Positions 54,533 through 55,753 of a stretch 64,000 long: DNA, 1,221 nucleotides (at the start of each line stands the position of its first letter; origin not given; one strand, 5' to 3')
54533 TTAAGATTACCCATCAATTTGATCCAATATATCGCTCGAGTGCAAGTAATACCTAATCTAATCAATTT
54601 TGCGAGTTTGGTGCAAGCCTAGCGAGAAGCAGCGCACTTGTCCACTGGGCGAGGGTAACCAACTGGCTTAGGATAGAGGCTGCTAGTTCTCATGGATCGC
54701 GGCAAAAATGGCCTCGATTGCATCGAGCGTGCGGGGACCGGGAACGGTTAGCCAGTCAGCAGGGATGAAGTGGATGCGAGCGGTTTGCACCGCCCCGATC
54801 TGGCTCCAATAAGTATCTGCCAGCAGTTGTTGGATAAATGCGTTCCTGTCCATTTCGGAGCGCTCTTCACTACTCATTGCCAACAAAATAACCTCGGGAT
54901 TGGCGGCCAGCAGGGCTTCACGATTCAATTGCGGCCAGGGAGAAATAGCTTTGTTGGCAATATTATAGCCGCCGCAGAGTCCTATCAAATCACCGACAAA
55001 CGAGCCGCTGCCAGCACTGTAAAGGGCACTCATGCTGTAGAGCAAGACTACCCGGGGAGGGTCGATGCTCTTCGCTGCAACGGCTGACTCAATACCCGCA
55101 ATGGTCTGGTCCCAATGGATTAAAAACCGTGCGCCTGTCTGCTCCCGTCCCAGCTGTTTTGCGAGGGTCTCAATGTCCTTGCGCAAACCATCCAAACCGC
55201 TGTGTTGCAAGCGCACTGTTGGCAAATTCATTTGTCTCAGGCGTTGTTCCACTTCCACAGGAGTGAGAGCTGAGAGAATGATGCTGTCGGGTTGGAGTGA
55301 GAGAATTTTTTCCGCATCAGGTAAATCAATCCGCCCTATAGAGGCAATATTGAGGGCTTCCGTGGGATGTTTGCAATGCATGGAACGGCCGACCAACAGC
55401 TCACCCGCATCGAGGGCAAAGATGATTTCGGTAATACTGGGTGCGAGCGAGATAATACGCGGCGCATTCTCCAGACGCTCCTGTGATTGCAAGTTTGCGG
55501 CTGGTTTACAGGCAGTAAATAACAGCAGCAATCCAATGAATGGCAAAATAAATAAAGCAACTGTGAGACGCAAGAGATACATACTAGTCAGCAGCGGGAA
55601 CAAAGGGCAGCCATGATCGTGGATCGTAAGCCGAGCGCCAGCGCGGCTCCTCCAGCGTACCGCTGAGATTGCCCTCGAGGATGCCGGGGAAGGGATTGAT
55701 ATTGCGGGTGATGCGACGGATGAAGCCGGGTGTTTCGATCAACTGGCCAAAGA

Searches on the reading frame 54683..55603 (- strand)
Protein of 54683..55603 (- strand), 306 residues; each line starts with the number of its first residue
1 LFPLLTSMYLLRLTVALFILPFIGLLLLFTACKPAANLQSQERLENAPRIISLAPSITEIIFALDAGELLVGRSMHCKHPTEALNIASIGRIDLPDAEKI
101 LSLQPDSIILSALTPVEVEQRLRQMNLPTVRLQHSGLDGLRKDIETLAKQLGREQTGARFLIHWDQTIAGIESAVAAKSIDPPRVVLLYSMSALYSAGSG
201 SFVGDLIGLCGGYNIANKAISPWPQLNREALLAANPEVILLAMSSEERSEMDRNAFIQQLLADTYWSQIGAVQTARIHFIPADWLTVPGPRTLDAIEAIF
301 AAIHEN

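Call 26: search_protein_families(library=pfam, proteins=[window:54683-55603:-], max_evalue=0.0001)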
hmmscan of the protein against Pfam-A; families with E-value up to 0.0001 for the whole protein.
window:54683-55603:- (306 aa): 1 family
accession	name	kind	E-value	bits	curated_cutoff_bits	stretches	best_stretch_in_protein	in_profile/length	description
PF01497.23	Peripla_BP_2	-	1.1e-34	120.3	27.5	1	50-283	1-234/235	Periplasmic binding protein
